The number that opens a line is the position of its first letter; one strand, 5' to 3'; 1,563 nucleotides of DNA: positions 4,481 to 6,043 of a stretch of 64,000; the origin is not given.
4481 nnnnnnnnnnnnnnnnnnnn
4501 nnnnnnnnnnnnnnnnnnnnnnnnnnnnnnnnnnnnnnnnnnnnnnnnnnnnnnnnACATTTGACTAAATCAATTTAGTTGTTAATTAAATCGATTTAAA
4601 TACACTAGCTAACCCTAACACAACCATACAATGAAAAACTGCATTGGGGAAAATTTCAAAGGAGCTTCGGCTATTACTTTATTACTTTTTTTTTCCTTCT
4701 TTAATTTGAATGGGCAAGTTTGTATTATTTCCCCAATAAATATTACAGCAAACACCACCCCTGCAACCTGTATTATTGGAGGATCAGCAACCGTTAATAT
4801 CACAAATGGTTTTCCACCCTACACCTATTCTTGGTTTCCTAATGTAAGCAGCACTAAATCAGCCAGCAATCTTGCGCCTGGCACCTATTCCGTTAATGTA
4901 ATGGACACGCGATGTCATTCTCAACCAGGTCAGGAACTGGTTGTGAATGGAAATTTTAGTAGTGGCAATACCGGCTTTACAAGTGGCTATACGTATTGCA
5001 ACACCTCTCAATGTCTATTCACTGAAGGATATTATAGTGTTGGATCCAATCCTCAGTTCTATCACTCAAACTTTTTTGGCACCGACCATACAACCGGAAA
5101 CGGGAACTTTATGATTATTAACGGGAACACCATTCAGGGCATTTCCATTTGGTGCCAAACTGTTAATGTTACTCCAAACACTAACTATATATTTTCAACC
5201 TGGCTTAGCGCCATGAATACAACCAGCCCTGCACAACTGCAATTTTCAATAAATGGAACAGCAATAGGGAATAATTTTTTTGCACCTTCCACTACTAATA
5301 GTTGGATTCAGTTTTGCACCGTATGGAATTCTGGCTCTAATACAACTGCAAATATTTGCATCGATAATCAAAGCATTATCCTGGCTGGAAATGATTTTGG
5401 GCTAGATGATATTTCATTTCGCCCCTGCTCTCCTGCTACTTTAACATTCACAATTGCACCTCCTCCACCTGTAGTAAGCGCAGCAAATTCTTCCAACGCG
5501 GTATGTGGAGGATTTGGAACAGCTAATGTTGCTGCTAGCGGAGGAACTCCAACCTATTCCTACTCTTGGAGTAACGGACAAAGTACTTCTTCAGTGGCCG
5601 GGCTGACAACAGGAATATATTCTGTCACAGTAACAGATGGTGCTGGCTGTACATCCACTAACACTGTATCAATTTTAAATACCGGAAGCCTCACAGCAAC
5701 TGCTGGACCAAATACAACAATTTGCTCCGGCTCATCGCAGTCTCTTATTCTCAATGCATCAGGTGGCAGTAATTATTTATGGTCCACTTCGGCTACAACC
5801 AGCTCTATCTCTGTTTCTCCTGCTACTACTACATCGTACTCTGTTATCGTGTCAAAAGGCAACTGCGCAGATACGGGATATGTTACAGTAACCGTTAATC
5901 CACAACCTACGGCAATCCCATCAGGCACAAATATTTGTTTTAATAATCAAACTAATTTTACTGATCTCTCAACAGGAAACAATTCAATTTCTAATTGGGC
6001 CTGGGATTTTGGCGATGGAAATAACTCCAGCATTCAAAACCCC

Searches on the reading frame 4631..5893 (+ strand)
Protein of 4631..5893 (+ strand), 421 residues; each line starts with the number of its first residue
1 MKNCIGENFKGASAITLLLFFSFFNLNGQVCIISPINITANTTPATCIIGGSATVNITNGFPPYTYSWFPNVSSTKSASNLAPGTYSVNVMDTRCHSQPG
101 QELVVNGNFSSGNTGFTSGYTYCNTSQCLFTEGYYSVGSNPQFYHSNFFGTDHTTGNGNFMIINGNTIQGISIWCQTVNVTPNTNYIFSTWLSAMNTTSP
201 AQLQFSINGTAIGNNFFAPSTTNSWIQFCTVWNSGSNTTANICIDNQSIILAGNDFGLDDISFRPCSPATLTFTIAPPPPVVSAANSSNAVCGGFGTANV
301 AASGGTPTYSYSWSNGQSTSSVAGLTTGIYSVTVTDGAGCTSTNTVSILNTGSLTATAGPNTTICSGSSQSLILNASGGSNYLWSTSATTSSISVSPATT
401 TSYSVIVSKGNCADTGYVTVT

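Call 19: search_solved_structures(query=window:4631-5830:+, max_evalue=1)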
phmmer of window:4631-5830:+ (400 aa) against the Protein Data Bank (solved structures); distinct sequences matched with E-value up to 1: 2.
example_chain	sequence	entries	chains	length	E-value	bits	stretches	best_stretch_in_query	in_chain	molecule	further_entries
4pzu_A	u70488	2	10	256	0.46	12.6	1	45-78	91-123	Uncharacterized protein Rv3404c/MT3512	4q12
5vyq_A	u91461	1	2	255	0.47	12.6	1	45-78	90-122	Uncharacterized protein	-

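Call 67: search_protein_families(library=pfam, proteins=[window:4631-5893:+], max_evalue=5)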
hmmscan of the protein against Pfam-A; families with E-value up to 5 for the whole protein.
window:4631-5893:+ (421 aa): 3 families
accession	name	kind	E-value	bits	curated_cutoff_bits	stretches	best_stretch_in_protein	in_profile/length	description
PF13573.12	SprB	-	1.4e-08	34.7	28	2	285-317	2-36/37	SprB repeat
PF18962.6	Por_Secre_tail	-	0.011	16.4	27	0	314-341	42-69/75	Secretion system C-terminal sorting domain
PF22352.2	K319L-like_PKD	-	2.5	8.6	27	0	374-405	16-54/84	K319L-like, PKD domain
